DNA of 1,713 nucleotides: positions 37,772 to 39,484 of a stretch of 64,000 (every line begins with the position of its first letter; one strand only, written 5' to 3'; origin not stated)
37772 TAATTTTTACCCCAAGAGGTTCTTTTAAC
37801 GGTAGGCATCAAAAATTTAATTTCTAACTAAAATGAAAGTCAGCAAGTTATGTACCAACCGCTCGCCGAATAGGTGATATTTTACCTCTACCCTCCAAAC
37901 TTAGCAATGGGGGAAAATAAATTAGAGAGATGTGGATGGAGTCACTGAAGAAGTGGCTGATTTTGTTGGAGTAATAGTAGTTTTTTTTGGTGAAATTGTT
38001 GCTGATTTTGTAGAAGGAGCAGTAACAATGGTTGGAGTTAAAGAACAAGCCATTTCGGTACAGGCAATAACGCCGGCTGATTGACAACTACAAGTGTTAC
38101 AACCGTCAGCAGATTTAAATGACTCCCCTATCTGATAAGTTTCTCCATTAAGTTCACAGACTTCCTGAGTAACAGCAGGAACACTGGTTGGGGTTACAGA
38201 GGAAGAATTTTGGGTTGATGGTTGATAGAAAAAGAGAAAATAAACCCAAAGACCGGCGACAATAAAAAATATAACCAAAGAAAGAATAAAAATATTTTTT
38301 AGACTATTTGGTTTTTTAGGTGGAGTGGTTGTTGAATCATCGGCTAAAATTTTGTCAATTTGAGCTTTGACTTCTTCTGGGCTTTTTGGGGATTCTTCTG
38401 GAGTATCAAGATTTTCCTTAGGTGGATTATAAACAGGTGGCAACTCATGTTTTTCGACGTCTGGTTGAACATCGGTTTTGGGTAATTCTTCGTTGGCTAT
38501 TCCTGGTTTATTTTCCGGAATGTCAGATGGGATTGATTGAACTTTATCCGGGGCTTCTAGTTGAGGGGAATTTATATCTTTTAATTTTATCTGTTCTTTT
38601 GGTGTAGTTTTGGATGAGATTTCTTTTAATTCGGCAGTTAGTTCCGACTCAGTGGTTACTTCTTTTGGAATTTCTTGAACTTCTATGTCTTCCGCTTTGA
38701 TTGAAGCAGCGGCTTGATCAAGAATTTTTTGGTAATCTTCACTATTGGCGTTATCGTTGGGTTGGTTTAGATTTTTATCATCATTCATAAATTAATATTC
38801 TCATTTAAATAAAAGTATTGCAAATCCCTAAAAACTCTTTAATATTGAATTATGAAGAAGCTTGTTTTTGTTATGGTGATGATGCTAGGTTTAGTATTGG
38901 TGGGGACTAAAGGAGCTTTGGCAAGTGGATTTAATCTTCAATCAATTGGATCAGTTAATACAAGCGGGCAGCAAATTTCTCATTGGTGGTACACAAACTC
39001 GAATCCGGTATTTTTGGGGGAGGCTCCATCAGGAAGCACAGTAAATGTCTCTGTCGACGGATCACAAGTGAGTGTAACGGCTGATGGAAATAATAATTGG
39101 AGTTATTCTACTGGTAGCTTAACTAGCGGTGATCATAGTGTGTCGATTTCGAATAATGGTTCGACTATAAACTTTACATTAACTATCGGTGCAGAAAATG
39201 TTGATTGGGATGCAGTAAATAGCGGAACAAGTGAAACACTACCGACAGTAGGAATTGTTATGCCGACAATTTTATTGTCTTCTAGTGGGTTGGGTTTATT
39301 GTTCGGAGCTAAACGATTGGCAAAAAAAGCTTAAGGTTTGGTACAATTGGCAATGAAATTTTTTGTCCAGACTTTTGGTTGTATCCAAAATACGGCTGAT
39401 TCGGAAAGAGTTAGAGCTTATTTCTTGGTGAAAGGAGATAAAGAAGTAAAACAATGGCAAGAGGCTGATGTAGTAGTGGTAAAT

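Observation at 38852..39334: Candidate sortase substrate with a non-canonical LPTVG sorting signal, 2.7 kb from a sortase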

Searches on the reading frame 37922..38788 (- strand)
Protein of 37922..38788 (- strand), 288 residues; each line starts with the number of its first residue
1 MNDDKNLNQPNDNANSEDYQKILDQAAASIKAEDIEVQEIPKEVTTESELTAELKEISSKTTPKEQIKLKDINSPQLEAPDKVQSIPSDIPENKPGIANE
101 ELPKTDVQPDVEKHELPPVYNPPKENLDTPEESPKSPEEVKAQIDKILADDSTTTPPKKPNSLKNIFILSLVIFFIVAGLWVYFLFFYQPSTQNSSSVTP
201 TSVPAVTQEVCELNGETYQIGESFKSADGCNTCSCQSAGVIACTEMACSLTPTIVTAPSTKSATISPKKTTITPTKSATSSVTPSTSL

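Call 3: search_protein_families(library=pfam, proteins=[window:37922-38788:-], max_evalue=0.1)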
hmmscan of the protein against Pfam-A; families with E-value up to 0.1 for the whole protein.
window:37922-38788:- (288 aa): 6 families
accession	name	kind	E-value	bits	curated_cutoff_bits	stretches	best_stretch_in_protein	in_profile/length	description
PF05375.19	Pacifastin_I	-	6e-09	35.9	27.9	1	221-249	5-31/40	Pacifastin inhibitor (LCMII)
PF00093.24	VWC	-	1.2e-05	25.9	27.6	1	211-250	1-38/57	von Willebrand factor type C domain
PF12714.13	TILa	-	0.0022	18.5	27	1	211-249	2-40/55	TILa domain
PF23334.1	VWC2L_2nd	-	0.0073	17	27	1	211-250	1-39/55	VWC2L-like domain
PF05825.17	PSP94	-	0.019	16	22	1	206-249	14-56/94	Beta-microseminoprotein (PSP-94)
PF25028.1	FnI_RECK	-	0.021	15.6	30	1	207-248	2-40/40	RECK, fibronectin type I module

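Call 4: search_protein_families(library=ncbifam, proteins=[window:37922-38788:-], max_evalue=0.1)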
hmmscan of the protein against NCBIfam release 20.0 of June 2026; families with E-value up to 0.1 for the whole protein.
window:37922-38788:- (288 aa): 0 families

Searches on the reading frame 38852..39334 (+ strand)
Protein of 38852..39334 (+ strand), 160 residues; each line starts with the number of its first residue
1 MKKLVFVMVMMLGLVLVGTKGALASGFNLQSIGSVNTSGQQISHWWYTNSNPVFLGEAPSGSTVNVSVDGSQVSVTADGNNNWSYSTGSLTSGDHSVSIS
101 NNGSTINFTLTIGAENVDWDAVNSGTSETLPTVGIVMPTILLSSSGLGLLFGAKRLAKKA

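Call 3: search_protein_families(library=pfam, proteins=[window:38852-39334:+], max_evalue=0.1)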
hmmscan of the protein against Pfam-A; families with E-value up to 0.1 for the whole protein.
window:38852-39334:+ (160 aa): 3 families
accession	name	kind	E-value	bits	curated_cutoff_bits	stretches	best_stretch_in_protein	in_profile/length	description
PF19077.6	Big_13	-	6.5e-05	23.8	27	1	47-100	24-82/102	Bacterial Ig-like domain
PF01105.29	EMP24_GP25L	-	0.065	13.7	25.9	1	61-124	36-109/182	emp24/gp25L/p24 family/GOLD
PF17957.7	Big_7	-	0.069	14.2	24.1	1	62-98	33-69/70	Bacterial Ig domain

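Call 4: search_protein_families(library=ncbifam, proteins=[window:38852-39334:+], max_evalue=0.1)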
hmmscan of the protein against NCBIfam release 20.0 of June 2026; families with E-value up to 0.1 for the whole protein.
window:38852-39334:+ (160 aa): 2 families
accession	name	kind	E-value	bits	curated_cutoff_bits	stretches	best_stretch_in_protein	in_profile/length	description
NF033510.3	Ca_tandemer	repeat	1.1e-06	29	50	1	48-101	29-88/96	Ca2+-stabilized repeat-containing adhesin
NF058647.1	lipo_LytA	equivalog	0.013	15.8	110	1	1-81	1-74/107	acidic lipoprotein LytA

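Call 8: find_homologous_proteins(query=window:38852-39331:+, max_evalue=0.01)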
Query window:38852-39331:+ (160 aa): 92 proteins with E <= 0.01 among 290 candidates.
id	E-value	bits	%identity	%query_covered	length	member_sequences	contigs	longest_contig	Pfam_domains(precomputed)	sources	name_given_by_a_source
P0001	1.4e-94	332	100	100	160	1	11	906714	-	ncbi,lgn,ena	-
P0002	1.9e-74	266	75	99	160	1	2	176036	-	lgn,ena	-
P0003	1.3e-72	260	77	99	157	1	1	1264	-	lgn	-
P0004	5.8e-68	245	74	99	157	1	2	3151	-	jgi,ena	jgi:hypothetical protein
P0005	1.5e-66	241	72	99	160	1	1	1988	-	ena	-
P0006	5.2e-66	239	79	88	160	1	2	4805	-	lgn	-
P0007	1.4e-65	238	69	98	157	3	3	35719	-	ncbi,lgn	-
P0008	3.7e-65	236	73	98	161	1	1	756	-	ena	-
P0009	2.7e-64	234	73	85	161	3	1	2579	PF19077.7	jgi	jgi:hypothetical protein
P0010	2.7e-64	233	66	99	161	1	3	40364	PF19077.7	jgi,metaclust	metaclust:\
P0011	3.3e-64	233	66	99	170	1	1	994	PF19077.7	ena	-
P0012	1.0e-63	232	68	98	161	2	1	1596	PF19077.7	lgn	-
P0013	1.7e-62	228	67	99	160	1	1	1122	PF19077.7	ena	-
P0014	2.8e-62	227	71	88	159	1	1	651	PF19077.7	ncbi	-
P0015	7.3e-61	222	68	94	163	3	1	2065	-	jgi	jgi:hypothetical protein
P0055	1.6e-49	186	53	99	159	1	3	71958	PF19077.7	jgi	-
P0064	1.8e-46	176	54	99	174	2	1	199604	PF19077.7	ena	-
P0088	1.2e-37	147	48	88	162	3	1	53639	-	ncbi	-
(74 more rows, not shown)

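Call 10: find_encoding_contigs(protein=P0001, flank=10000, max_places=4)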
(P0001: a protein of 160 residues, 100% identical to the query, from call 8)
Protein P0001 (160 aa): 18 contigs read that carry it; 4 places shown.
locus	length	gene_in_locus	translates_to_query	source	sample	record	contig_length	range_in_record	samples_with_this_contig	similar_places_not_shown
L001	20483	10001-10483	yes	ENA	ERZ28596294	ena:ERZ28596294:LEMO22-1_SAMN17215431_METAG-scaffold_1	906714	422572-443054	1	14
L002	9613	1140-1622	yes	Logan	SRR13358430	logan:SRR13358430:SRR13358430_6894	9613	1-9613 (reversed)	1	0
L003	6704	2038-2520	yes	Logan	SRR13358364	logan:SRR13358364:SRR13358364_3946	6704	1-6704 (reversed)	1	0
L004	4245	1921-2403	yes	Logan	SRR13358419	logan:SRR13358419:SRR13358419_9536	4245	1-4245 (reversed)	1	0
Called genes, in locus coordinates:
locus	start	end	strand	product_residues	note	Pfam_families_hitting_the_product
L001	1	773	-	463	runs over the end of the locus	PF13399:LytR_C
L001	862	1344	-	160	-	PF00177:Ribosomal_S7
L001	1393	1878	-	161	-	PF00164:Ribosom_S12_S23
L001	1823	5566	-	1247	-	PF04997:RNA_pol_Rpb1_1, PF00623:RNA_pol_Rpb1_2, PF04983:RNA_pol_Rpb1_3, PF04998:RNA_pol_Rpb1_5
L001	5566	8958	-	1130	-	PF04563:RNA_pol_Rpb2_1 (weak), PF04561:RNA_pol_Rpb2_2, PF04565:RNA_pol_Rpb2_3, PF10385:RNA_pol_Rpb2_45, PF00562:RNA_pol_Rpb2_6, PF04560:RNA_pol_Rpb2_7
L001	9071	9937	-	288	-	PF00093:VWC (weak), PF23334:VWC2L_2nd (weak), PF05375:Pacifastin_I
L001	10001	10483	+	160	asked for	-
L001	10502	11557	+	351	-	PF00919:UPF0004, PF04055:Radical_SAM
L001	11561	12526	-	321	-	PF02618:YceG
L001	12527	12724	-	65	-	-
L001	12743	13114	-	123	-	PF03652:RuvX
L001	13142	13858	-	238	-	PF04203:Sortase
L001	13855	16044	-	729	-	-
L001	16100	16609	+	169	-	-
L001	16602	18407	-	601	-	PF01411:tRNA-synt_2c, PF07973:tRNA_SAD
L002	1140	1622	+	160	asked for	-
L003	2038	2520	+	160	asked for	-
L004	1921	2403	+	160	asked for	-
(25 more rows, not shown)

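Call 23: find_encoding_contigs(protein=P0064, flank=10000, max_places=1)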
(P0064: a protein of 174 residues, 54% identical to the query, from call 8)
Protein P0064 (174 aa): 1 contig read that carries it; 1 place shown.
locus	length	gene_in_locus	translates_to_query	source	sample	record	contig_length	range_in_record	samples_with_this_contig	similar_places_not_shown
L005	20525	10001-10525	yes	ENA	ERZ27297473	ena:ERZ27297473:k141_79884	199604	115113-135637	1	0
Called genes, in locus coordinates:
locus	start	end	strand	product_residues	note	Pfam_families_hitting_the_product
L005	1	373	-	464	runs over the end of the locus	PF13399:LytR_C (weak)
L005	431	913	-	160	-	PF00177:Ribosomal_S7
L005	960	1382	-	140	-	PF00164:Ribosom_S12_S23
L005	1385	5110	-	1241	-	PF04997:RNA_pol_Rpb1_1, PF00623:RNA_pol_Rpb1_2, PF04983:RNA_pol_Rpb1_3, PF04998:RNA_pol_Rpb1_5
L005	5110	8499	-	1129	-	PF04563:RNA_pol_Rpb2_1 (faint), PF04561:RNA_pol_Rpb2_2, PF04565:RNA_pol_Rpb2_3, PF10385:RNA_pol_Rpb2_45, PF00562:RNA_pol_Rpb2_6, PF04560:RNA_pol_Rpb2_7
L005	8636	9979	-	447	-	-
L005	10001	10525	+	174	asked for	PF19077:Big_13 (weak)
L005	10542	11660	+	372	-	PF00919:UPF0004, PF04055:Radical_SAM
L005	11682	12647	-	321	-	PF02618:YceG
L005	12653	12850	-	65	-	-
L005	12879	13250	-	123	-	PF03652:RuvX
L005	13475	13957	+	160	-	-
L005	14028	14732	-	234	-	PF04203:Sortase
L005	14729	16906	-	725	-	-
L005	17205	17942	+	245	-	PF00303:Thymidylat_synt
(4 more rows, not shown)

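Call 24: find_encoding_contigs(protein=P0055, flank=10000, max_places=1)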
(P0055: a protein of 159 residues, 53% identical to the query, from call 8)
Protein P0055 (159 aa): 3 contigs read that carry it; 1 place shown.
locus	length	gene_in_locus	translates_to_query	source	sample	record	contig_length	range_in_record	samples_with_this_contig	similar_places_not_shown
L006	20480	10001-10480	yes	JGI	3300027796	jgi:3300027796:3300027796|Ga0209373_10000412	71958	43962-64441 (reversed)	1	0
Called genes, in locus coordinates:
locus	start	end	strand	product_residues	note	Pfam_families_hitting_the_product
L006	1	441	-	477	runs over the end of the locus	PF13399:LytR_C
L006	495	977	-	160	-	PF00177:Ribosomal_S7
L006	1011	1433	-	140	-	PF00164:Ribosom_S12_S23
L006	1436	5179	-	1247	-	PF04997:RNA_pol_Rpb1_1, PF00623:RNA_pol_Rpb1_2, PF04983:RNA_pol_Rpb1_3, PF04998:RNA_pol_Rpb1_5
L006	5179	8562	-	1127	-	PF04561:RNA_pol_Rpb2_2, PF04565:RNA_pol_Rpb2_3, PF10385:RNA_pol_Rpb2_45, PF00562:RNA_pol_Rpb2_6, PF04560:RNA_pol_Rpb2_7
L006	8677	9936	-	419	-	PF23334:VWC2L_2nd (weak), PF05375:Pacifastin_I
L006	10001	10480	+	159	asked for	PF19077:Big_13 (weak)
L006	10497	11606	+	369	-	PF00919:UPF0004, PF04055:Radical_SAM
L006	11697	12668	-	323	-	PF02618:YceG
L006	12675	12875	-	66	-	-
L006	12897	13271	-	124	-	PF03652:RuvX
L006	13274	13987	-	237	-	PF04203:Sortase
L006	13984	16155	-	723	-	-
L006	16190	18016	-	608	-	PF01411:tRNA-synt_2c, PF07973:tRNA_SAD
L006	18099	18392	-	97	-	-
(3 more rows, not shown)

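Call 25: find_encoding_contigs(protein=P0088, flank=10000, max_places=1)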
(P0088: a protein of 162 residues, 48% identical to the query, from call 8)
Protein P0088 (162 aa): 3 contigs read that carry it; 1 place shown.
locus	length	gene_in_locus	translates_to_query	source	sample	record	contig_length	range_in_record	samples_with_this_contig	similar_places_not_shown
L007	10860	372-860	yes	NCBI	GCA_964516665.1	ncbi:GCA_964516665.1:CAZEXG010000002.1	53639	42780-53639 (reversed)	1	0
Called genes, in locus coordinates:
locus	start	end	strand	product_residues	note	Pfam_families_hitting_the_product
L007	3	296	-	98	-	?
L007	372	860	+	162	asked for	-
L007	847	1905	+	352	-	PF00919:UPF0004, PF04055:Radical_SAM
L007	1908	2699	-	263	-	PF02618:YceG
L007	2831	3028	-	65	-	-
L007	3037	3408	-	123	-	PF03652:RuvX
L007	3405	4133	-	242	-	PF04203:Sortase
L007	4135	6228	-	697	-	-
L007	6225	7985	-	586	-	PF01411:tRNA-synt_2c, PF07973:tRNA_SAD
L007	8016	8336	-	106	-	-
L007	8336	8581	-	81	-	-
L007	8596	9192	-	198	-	PF13413:HTH_25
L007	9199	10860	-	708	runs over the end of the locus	PF17854:FtsK_alpha, PF01580:FtsK_SpoIIIE, PF09397:FtsK_gamma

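Call 36: predict_structure(protein=window:38852-39331:+)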
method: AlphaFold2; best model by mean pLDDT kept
length: 160 residues; sequences in the alignment: 1
mean_pLDDT: 46.3   pTM: 0.32
mean pLDDT of the five models: 46.3, 43.4, 41.1, 40.7, 40.6
residues with pLDDT >= 90: 0; 70-90: 12; 50-70: 40; < 50: 108
segments of 3 or more residues with pLDDT < 50: 19-72, 79-83, 100-106, 113-117, 119-148
pLDDT, mean of each block of 10 residues (from residue 1): 77 60 35 30 36 40 46 49 50 53 49 49 39 34 42 54
secondary structure, 60 per line:
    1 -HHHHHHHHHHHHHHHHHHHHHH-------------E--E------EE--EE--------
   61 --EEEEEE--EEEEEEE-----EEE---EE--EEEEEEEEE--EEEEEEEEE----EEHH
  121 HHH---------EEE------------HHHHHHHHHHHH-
elements in order: H2-23 E63-68 E71-77 E83-85 E93-101 E104-112 H119-123 E133-135 H148-159

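Call 44: predict_structure(alignment_id=A3)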
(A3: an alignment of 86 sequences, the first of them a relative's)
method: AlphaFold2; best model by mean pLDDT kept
length: 160 residues; sequences in the alignment: 86
mean_pLDDT: 80.5   pTM: 0.58
mean pLDDT of the five models: 80.5, 77.4, 76.8, 75.3, 73.9
residues with pLDDT >= 90: 68; 70-90: 52; 50-70: 29; < 50: 11
segments of 3 or more residues with pLDDT < 50: 127-135
pLDDT, mean of each block of 10 residues (from residue 1): 84 74 72 87 88 94 95 95 94 95 91 78 51 50 70 69
secondary structure, 60 per line:
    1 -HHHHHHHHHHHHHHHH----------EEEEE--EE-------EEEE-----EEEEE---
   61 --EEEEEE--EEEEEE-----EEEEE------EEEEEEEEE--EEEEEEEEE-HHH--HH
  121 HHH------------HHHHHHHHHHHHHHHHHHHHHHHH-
elements in order: H2-17 E28-32 E44-47 E53-57 E63-68 E71-76 E82-86 E93-101 E104-112 H119-123 H136-159

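Call 47: fold_search(model_id=the predicted structure, library=pdb)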
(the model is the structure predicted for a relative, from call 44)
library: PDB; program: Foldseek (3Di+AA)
matches with E <= 10: 1528; with E <= 0.001: 4
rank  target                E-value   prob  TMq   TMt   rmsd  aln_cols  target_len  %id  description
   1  7kmm_A                8.3e-05  1.00  0.39  0.15   2.3        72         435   17  Crystal structure of XAC1771, a novel carbohydrate acetylesterase from Xanthomonas citri (released 2021-05-26)
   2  7kmm_B                9.3e-05  1.00  0.39  0.15   2.3        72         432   17  Crystal structure of XAC1771, a novel carbohydrate acetylesterase from Xanthomonas citri (released 2021-05-26)
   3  7ptp_A                4.6e-04  1.00  0.41  0.11   4.8       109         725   18  In-situ structure of pentameric S-layer protein (released 2021-12-15)
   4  9ega_B                5.7e-04  1.00  0.40  0.11   4.3        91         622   12  Crystal Structure of a CE20 carbohydrate acetylesterase from Pedobacter psychrotolerans (PpCE20_II), with ancillary do (released 2025-08-13)
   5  9ega_A                1.2e-03  1.00  0.36  0.09   1.2        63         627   14  Crystal Structure of a CE20 carbohydrate acetylesterase from Pedobacter psychrotolerans (PpCE20_II), with ancillary do (released 2025-08-13)
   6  3cmg                  1.4e-03  1.00  0.42  0.11   3.2        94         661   14  Crystal structure of putative beta-galactosidase from Bacteroides fragilis (released 2008-04-29)
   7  1ug9                  1.5e-03  1.00  0.38  0.07   3.6        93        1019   18  Crystal Structure of Glucodextranase from Arthrobacter globiformis I42 (released 2003-12-09)
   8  1gc1_C                1.5e-03  1.00  0.29  0.26   5.7        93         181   17  HIV-1 GP120 CORE COMPLEXED WITH CD4 AND A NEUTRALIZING HUMAN ANTIBODY (released 1998-07-08)
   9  4z29_B                2.0e-03  1.00  0.34  0.33   6.1        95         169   19  Crystal structure of the magnetobacterial protein MtxA C-terminal domain (released 2015-06-03)
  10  5aa7_A                2.1e-03  1.00  0.34  0.38   6.7        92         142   13  Structural and functional characterization of a chitin-active 15.5 kDa lytic polysaccharide monooxygenase domain from  (released 2015-12-09)
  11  3s5l_G                2.1e-03  0.99  0.26  0.25   5.3        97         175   16  Crystal structure of CD4 mutant bound to HLA-DR1 (released 2011-09-21)
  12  5z1a                  3.0e-03  1.00  0.40  0.11   3.3        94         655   14  The crystal structure of Bacteroides fragilis beta-glucuronidase in complex with uronic isofagomine (released 2018-12-12)
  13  9jzp_B                3.0e-03  1.00  0.36  0.25   4.5       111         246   13  Crystal structure of Nir2 C-terminal domain (released 2025-10-15)
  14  9jz1_C                3.3e-03  1.00  0.34  0.24   3.9        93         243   14  Crystal structure of Nir2 C-terminal domain in complex with phosphate (released 2025-10-15)
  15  9jtz_A                3.7e-03  1.00  0.36  0.24   4.2       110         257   13  Crystal structure of Nir2 C-terminal domain in complex with phosphatidic acid (released 2025-10-15)
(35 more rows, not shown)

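Call 51: list_cluster_members(proteins=[P0001, P0094, P0220, P0217, P0088])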
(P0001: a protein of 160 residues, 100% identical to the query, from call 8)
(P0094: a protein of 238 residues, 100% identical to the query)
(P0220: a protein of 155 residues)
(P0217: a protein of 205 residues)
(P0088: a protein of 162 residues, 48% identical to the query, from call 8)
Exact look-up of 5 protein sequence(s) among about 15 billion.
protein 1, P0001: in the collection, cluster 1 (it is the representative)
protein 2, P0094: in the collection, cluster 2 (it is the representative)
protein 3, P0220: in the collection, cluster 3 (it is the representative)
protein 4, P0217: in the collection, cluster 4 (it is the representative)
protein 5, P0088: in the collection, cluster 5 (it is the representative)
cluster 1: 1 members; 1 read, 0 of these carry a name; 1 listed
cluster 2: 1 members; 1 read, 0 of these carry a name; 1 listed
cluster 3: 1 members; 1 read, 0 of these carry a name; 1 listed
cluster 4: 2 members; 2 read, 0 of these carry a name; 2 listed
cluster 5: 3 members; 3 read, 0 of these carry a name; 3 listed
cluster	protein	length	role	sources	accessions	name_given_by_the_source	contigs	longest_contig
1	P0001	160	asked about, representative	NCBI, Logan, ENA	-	-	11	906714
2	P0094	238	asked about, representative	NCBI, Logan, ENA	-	-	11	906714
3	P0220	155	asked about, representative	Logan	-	-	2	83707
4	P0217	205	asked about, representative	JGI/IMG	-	-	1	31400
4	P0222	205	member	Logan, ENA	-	-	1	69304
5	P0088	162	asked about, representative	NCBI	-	-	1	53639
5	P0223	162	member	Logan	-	-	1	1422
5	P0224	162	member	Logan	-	-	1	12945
